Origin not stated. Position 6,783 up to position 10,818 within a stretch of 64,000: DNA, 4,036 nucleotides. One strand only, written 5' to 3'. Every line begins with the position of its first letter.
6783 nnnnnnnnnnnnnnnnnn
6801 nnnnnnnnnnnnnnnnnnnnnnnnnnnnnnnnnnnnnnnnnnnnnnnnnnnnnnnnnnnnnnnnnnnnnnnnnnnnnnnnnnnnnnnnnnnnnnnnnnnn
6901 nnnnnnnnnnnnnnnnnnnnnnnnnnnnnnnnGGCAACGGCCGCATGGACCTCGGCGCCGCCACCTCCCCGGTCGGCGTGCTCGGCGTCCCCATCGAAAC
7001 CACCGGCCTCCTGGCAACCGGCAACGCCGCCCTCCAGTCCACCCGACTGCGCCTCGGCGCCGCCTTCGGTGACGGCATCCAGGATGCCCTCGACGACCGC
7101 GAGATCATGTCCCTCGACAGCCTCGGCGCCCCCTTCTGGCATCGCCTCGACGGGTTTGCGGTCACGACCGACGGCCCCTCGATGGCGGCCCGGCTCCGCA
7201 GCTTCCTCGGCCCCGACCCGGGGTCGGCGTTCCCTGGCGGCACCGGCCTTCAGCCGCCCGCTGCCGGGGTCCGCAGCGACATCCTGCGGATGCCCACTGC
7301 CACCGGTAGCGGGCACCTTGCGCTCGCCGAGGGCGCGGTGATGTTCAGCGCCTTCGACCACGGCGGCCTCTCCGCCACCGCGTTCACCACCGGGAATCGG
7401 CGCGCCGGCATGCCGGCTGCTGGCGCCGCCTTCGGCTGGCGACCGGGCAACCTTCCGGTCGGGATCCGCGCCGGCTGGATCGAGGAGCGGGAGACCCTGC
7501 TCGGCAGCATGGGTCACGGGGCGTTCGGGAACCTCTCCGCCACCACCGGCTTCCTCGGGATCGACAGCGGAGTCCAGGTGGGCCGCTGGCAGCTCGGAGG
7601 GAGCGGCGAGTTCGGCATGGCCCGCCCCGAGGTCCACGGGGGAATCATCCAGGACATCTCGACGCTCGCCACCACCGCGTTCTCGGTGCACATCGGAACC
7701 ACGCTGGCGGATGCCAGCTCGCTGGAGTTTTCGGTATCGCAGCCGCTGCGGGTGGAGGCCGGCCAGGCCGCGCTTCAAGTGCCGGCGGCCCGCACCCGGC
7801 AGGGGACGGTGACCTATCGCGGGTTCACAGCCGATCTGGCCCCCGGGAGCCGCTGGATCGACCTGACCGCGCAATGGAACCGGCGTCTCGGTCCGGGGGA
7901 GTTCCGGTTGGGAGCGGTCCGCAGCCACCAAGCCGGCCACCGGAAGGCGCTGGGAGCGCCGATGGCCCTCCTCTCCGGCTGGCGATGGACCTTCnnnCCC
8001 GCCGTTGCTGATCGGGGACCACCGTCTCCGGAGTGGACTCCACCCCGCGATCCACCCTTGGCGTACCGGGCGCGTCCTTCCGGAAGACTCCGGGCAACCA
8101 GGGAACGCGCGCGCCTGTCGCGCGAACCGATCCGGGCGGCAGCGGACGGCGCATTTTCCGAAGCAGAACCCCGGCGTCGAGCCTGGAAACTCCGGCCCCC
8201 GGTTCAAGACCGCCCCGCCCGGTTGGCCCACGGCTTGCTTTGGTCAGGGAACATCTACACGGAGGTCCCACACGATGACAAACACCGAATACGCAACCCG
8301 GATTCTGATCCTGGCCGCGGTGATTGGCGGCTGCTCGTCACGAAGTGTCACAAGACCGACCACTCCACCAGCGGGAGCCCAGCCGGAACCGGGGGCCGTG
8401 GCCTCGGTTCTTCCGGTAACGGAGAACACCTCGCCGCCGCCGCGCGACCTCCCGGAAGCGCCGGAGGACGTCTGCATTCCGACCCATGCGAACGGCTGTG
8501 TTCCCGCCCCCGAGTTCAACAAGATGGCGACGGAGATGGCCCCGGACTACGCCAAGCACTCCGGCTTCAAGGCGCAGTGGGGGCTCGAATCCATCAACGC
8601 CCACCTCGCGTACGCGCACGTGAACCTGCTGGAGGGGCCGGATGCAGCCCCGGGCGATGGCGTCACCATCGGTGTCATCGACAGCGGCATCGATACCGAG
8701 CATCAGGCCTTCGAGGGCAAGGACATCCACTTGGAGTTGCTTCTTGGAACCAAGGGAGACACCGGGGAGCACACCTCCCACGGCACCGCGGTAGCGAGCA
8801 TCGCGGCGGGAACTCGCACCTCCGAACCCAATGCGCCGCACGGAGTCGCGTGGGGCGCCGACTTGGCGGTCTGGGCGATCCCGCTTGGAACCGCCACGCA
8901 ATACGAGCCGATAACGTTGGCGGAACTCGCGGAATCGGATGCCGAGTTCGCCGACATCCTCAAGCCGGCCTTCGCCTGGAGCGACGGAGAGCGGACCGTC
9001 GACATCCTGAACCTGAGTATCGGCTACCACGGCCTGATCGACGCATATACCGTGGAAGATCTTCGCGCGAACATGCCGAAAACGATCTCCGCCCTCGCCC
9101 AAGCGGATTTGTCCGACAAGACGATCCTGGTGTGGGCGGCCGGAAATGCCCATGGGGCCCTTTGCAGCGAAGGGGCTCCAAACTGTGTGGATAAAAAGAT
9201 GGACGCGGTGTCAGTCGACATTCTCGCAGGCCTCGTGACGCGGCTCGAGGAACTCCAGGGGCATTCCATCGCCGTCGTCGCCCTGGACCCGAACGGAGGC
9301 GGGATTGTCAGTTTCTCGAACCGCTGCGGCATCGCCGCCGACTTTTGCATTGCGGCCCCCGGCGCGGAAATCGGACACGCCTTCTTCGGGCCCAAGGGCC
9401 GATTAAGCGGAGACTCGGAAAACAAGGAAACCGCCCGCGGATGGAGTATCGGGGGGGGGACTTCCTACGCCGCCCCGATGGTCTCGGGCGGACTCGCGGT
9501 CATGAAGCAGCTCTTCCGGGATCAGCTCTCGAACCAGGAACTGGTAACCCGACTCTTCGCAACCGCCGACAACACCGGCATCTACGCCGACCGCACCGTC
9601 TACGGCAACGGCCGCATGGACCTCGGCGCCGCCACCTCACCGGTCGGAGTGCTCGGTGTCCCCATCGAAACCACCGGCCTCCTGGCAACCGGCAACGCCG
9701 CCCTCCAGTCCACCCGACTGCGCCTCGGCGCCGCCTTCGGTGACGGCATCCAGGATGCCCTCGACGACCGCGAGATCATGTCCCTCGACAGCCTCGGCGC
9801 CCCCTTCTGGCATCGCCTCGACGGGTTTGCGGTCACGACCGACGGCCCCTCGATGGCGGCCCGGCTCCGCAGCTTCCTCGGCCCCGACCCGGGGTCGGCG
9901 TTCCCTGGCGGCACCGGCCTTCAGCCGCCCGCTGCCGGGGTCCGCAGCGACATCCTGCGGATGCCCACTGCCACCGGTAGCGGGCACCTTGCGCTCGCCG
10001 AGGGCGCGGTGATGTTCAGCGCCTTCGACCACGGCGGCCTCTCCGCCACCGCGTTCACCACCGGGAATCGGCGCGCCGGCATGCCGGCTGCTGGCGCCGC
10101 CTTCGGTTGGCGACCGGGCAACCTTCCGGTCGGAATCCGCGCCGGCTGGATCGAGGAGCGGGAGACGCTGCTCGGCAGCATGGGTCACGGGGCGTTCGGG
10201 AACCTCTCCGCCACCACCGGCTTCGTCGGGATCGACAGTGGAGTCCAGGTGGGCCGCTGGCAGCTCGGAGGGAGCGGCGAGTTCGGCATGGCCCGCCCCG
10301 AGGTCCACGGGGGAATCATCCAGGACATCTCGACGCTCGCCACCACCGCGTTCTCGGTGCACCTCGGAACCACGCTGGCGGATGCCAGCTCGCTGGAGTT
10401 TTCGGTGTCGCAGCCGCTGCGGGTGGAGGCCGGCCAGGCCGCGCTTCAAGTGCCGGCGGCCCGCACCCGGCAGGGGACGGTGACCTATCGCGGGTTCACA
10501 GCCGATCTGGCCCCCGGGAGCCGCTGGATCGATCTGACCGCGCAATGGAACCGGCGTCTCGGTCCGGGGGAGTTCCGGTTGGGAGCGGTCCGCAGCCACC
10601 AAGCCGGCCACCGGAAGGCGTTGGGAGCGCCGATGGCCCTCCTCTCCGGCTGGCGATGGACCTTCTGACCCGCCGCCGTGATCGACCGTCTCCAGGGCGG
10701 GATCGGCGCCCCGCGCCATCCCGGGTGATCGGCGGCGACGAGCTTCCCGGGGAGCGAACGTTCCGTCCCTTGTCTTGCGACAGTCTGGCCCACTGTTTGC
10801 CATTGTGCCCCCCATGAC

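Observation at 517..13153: Five tandem subtilisin-like lipoprotein/autotransporter paralogs with mosaic (gene-conversion-like) relationships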

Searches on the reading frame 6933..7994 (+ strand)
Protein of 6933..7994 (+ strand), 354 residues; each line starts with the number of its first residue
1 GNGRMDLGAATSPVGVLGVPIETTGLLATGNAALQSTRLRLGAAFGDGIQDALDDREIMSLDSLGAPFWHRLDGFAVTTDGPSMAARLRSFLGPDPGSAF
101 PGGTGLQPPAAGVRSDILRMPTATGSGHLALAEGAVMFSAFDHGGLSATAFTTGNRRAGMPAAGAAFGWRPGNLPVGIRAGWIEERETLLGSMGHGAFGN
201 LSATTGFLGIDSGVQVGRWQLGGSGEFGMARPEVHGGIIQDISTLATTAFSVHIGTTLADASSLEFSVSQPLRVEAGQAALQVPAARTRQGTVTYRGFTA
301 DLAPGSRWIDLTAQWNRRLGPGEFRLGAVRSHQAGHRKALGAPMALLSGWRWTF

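Call 35: search_protein_representatives(protein=window:6933-7994:+)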
Query: 354 residues. Proteins with E-value up to 0.001 (for the whole library): 1003; up to 1e-10: 401; up to 1e-30: 125. The best 150 are listed.
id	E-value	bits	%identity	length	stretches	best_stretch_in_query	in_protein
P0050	1.3e-119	415.8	60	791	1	1-354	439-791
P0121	1.4e-89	317.1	64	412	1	1-267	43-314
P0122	4.3e-89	315.5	48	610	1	1-354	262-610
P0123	2.3e-72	260.4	43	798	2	110-354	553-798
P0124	1.4e-68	248.0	41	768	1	1-353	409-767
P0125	3.2e-68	246.8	46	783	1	1-354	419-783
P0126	4.2e-66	239.9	42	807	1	1-354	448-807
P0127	5.3e-63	229.7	42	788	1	1-354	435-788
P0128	5.4e-62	226.3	42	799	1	1-354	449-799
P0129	8.7e-62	225.7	44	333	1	37-354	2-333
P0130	1.7e-61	224.7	50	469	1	126-354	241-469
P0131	2.4e-61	224.2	40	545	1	1-354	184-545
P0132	4.9e-61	223.2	40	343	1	29-354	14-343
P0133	5.5e-61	223.0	44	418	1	43-354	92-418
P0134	8.7e-61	222.4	43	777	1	1-354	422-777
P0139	2.0e-59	217.9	39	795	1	1-354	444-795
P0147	3.0e-55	204.2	36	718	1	1-352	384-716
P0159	1.3e-51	192.2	40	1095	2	1-351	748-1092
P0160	1.8e-51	191.7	35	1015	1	1-352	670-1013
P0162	4.0e-51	190.6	42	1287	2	1-353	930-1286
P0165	1.1e-50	189.1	41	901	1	1-354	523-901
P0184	1.0e-46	176.1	39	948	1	1-354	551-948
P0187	8.5e-46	173.1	38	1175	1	1-351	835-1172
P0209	1.7e-41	158.9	36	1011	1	1-354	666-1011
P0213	2.0e-40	155.4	35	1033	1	1-354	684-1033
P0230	2.2e-35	138.8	35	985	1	3-347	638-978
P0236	3.7e-33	131.5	32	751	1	1-354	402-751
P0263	2.1e-26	109.3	32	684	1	1-339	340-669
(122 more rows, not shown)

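Call 42: predict_structure(alignment_id=A3)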
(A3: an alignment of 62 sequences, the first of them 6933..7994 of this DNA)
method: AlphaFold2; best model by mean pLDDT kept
length: 354 residues; sequences in the alignment: 62
mean_pLDDT: 90.8   pTM: 0.88
mean pLDDT of the five models: 90.8, 90.4, 89.4, 88.8, 88.9
residues with pLDDT >= 90: 278; 70-90: 48; 50-70: 22; < 50: 6
segments of 3 or more residues with pLDDT < 50: none
pLDDT, mean of each block of 10 residues (from residue 1): 68 95 68 96 95 97 96 94 88 66 62 88 73 93 94 90 96 93 97 97 98 94 96 96 98 94 95 98 97 96 96 95 95 92 94 84
secondary structure, 60 per line:
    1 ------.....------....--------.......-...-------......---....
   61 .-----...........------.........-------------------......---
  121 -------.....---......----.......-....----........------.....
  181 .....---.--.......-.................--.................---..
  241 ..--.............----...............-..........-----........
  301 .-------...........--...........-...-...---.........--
elements in order: H7-11 E18-21 E30-33 E38-40 H48-53 E57-61 E67-71 H72-75 H84-92 E112-117 H128-132 E136-141 E146-152 H154-157 E162-169 E176-185 E192-195 E200-216 E219-235 E239-242 E245-257 E262-276 E278-287 E293-301 E309-319 E322-332 E344-352

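Call 46: search_protein_families(library=pfam, alignment_id=A3, max_evalue=0.1)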
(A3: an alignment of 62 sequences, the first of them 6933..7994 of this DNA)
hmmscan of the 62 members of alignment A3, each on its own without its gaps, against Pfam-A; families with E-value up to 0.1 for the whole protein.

A. member 1, window:6933-7994:+ (354 aa): 0 families

B. families by the number of members that match (of 62 scanned): 9 families
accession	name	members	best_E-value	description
PF00082.27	Peptidase_S8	59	1.8e-60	Subtilase family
PF13173.12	AAA_14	1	2.6e-07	AAA domain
PF21631.3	A9CJY8-like_N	1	0.0021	A9CJY8-like, N-terminal domain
PF04010.18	DUF357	1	0.036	Protein of unknown function (DUF357)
PF00004.35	AAA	1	0.044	ATPase family associated with various cellular activities (AAA)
PF05496.18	RuvB_N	1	0.052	Holliday junction DNA helicase RuvB P-loop domain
PF17750.6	Reo_sigmaC_M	1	0.054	Reovirus sigma C capsid protein triple beta spiral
PF09281.16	Taq-exonuc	1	0.07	Taq polymerase, exonuclease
PF09851.14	SHOCT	1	0.074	Short C-terminal domain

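Call 51: fold_search(model_id=the predicted structure, library=pdb)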
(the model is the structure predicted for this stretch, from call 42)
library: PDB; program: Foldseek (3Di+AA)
matches with E <= 10: 801; with E <= 0.001: 4
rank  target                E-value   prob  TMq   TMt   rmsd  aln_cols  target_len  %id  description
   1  8wv0_B                3.8e-04  1.00  0.33  0.35   9.6       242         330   13  Outer membrane porin of Burkholderia pseudomallei (BpsOmp38) (released 2024-10-30)
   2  1e54_A                5.5e-04  1.00  0.36  0.39   9.0       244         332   10  Anion-selective porin from Comamonas acidovorans (released 2001-07-12)
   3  8wv0_A                6.5e-04  1.00  0.34  0.36   9.3       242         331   13  Outer membrane porin of Burkholderia pseudomallei (BpsOmp38) (released 2024-10-30)
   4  8jto                  9.0e-04  1.00  0.34  0.35   8.5       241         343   12  Outer membrane porin of Burkholderia pseudomallei (BpsOmp38) in complex with ceftazidime (released 2024-06-26)
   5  5oyk                  1.1e-03  1.00  0.36  0.39   8.4       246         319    9  Outer-membrane expressed OmpT of Vibrio cholerae (released 2018-04-25)
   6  9n2f_A                1.2e-03  1.00  0.35  0.20  10.0       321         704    9  Cryo-EM structure of F. johnsoniae BamAD (released 2025-07-16)
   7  3wi5                  1.2e-03  1.00  0.37  0.41   8.0       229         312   13  Crystal structure of the Loop 7 mutant PorB from Neisseria meningitidis serogroup B (released 2014-01-01)
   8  7eqm_A                1.8e-03  1.00  0.38  0.40   7.6       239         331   10  Apo Truncated VhChiP (Delta 1-19) (released 2022-08-10)
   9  9n2d_A                1.8e-03  0.99  0.33  0.22   9.8       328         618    9  Cryo-EM structure of an extended F. johnsoniae BAM complex, composite map (released 2025-07-09)
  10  5mdo_A                1.9e-03  1.00  0.40  0.41   6.7       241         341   10  Crystal structure of in vitro folded Chitoporin VhChip from Vibrio harveyi (crystal form I) (released 2017-12-20)
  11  6ehf                  2.3e-03  1.00  0.35  0.39   7.3       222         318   11  OmpT (in-vitro folded), an outer membrane protein Vibrio cholerae (trimer form) (released 2018-04-25)
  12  2fgq                  2.3e-03  1.00  0.41  0.44   6.6       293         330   12  High resolution X-ray structure of Omp32 in complex with malate (released 2006-01-31)
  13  2o4v_A                2.3e-03  1.00  0.36  0.32   8.8       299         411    9  An arginine ladder in OprP mediates phosphate specific transfer across the outer membrane (released 2006-12-26)
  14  3wi4                  3.1e-03  1.00  0.39  0.43   7.3       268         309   12  Crystal structure of wild-type PorB from Neisseria meningitidis serogroup B (released 2014-01-01)
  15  3a2s_X                3.7e-03  1.00  0.39  0.40   8.2       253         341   10  Crystal Structure of outer membrane protein PorB from Neisseria meningitidis in complex with sucrose (released 2010-04-07)
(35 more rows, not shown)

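Call 54: search_solved_structures(query=A4, max_evalue=10, show_alignments=2)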
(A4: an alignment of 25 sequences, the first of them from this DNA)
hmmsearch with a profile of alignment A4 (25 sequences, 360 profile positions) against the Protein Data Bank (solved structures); distinct sequences matched with E-value up to 10: 0.

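Call 59: list_cluster_members(proteins=[P0124, P0126, P0139, P0147, P0160, P0162, P0187, P0213, P0236, P0263])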
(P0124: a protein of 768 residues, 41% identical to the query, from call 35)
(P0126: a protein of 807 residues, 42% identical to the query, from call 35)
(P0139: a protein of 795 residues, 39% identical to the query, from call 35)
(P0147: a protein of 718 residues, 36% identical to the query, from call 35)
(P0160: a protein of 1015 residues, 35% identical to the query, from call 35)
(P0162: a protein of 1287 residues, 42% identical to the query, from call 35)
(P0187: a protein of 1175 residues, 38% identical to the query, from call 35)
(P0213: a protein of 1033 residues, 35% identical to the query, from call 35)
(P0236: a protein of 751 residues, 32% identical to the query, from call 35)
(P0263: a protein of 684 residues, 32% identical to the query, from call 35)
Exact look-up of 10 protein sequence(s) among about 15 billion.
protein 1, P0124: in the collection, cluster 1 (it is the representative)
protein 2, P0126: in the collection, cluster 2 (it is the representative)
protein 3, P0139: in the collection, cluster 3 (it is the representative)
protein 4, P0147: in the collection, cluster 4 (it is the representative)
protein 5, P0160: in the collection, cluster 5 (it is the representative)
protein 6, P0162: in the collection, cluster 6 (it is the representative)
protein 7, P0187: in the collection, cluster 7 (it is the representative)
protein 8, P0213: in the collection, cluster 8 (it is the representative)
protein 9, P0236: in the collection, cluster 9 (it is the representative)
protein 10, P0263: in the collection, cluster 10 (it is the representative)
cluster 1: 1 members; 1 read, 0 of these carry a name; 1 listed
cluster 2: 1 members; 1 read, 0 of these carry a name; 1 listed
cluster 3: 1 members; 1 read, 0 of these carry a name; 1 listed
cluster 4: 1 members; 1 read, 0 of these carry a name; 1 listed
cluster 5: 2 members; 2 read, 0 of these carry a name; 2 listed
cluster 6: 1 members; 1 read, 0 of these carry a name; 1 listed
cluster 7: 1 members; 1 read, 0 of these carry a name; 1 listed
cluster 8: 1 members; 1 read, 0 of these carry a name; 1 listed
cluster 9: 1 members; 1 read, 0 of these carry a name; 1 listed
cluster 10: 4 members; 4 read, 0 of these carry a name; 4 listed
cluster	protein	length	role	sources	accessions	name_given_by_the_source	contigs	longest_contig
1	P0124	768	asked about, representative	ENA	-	-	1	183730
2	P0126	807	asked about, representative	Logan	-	-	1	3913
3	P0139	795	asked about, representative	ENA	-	-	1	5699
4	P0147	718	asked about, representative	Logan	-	-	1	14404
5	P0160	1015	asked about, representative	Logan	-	-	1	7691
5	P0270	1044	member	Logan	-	-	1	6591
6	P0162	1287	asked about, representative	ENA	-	-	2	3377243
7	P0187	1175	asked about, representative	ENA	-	-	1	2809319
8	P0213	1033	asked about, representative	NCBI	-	-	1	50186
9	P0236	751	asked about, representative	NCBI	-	-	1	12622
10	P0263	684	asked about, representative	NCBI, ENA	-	-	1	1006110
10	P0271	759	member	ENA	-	-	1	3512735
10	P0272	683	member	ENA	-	-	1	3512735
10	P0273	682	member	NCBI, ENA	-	-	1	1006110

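Call 74: search_protein_families(library=pfam, proteins=[P0162, P0159, P0160, P0187, P0209, P0213, P0230, P0184, P0165], max_evalue=0.001)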
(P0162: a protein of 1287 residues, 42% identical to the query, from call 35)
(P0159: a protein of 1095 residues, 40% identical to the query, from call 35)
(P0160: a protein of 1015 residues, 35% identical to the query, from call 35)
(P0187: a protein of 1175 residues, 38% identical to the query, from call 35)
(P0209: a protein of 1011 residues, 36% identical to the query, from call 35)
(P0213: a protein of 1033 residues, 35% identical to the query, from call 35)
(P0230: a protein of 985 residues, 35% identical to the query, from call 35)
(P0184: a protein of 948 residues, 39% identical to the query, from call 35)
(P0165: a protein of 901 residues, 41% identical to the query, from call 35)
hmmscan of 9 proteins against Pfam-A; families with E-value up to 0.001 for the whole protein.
P0162 (1287 aa): 1 family
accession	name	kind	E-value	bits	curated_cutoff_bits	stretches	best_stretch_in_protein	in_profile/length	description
PF00082.27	Peptidase_S8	-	4.5e-42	144.8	21.8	3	628-932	1-288/288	Subtilase family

P0159 (1095 aa): 1 family
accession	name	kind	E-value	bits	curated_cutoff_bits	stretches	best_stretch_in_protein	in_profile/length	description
PF00082.27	Peptidase_S8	-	1e-37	130.5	21.8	2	43-406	1-288/288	Subtilase family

P0160 (1015 aa): 1 family
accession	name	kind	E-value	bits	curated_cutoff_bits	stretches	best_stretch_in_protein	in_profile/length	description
PF00082.27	Peptidase_S8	-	1.3e-24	87.5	21.8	1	221-670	3-286/288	Subtilase family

P0187 (1175 aa): 1 family
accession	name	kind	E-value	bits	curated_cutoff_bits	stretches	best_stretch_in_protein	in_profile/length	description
PF00082.27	Peptidase_S8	-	1.8e-60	205.2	21.8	2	165-449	1-288/288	Subtilase family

P0209 (1011 aa): 1 family
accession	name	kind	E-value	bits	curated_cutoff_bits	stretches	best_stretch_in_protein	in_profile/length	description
PF00082.27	Peptidase_S8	-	1.2e-22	81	21.8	1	300-668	1-288/288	Subtilase family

P0213 (1033 aa): 1 family
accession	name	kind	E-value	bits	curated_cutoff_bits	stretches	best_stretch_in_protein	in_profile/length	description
PF00082.27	Peptidase_S8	-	3.7e-27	95.8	21.8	1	330-686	1-288/288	Subtilase family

P0230 (985 aa): 1 family
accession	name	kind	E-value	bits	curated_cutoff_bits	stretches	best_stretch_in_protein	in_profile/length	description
PF00082.27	Peptidase_S8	-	1.7e-34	119.9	21.8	1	294-638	1-288/288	Subtilase family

P0184 (948 aa): 1 family
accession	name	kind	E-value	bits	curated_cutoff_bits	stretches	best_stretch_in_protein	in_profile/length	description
PF00082.27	Peptidase_S8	-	3.8e-29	102.3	21.8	1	239-553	1-288/288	Subtilase family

P0165 (901 aa): 2 families
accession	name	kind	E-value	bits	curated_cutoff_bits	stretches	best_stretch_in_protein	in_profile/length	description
PF00082.27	Peptidase_S8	-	5.1e-24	85.5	21.8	1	184-491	1-274/288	Subtilase family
PF13173.12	AAA_14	-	2.6e-07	31.1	27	1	23-94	4-80/129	AAA domain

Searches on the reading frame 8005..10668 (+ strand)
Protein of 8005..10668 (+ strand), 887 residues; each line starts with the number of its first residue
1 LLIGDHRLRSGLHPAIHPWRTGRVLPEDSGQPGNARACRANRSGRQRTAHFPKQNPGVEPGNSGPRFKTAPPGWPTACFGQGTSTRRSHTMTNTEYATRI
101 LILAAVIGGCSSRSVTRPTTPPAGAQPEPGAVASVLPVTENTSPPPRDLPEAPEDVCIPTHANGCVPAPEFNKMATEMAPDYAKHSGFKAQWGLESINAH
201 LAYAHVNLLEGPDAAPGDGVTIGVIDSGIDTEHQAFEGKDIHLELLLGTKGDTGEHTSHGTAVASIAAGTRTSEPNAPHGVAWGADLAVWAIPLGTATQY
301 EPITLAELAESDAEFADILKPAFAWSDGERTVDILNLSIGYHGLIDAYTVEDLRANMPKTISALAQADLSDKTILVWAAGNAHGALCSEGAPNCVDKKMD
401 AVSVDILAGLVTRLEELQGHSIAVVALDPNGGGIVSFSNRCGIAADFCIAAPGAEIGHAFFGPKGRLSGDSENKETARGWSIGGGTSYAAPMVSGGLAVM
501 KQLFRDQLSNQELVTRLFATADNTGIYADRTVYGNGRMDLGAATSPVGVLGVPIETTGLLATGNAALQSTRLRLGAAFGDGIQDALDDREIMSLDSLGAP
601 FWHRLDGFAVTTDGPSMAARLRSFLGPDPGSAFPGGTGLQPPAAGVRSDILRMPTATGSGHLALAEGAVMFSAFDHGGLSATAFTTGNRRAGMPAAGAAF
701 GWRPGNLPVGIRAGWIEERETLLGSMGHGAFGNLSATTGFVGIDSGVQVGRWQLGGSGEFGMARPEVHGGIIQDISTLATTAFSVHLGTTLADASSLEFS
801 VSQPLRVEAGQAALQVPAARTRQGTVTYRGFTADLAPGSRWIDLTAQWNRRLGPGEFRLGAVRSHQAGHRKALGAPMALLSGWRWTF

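Call 3: search_protein_families(library=pfam, proteins=[window:8005-10668:+], max_evalue=0.01)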
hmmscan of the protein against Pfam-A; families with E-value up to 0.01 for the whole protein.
window:8005-10668:+ (887 aa): 1 family
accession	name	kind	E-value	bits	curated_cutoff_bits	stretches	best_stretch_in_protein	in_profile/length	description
PF00082.27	Peptidase_S8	-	7.3e-31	108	21.8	1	217-536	1-288/288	Subtilase family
